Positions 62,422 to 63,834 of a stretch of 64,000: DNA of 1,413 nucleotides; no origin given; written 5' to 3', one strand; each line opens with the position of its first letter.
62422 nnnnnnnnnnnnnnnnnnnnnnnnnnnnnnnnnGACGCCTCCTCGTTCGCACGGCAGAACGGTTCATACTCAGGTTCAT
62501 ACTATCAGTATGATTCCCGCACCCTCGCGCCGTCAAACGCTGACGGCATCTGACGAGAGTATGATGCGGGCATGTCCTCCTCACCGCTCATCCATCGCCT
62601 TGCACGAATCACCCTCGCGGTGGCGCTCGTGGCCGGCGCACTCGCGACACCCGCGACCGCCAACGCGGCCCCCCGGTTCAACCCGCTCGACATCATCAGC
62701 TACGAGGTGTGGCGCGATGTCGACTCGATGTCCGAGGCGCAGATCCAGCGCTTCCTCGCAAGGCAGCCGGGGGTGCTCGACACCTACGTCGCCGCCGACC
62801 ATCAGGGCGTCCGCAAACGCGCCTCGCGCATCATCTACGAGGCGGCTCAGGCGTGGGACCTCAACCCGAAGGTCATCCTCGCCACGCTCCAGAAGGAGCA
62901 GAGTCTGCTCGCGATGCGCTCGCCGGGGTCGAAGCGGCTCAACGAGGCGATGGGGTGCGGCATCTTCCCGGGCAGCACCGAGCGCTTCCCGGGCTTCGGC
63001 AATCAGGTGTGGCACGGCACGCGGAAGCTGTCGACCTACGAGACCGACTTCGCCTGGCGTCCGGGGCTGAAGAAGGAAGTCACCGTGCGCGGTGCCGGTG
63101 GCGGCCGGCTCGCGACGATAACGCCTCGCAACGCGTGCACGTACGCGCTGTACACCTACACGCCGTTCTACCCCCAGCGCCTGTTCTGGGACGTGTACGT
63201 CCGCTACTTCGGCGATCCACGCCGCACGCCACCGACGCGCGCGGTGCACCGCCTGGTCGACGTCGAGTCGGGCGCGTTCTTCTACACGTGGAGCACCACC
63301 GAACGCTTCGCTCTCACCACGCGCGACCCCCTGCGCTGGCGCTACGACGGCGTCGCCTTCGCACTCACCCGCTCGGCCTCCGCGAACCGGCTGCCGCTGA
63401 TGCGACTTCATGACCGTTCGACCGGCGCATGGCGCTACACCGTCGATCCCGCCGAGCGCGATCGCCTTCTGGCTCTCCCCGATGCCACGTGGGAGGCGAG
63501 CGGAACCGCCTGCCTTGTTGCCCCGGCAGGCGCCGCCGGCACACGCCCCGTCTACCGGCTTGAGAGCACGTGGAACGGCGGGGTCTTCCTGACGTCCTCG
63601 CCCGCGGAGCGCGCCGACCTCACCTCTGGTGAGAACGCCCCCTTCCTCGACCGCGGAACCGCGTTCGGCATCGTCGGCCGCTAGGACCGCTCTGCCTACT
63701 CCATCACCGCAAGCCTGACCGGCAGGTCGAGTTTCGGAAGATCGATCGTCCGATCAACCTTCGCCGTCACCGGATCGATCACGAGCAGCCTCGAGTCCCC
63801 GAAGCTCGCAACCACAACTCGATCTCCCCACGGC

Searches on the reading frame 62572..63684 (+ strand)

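Call 22: search_protein_families(library=pfam, proteins=[window:62572-63684:+], max_evalue=0.00001)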
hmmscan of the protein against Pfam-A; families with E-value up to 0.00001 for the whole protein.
window:62572-63684:+ (370 aa): 1 family
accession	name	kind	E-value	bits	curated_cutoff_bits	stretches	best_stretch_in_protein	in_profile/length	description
PF18885.6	DUF5648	-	8.5e-18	65.3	25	1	221-316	44-133/134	Domain of unknown function (DUF5648)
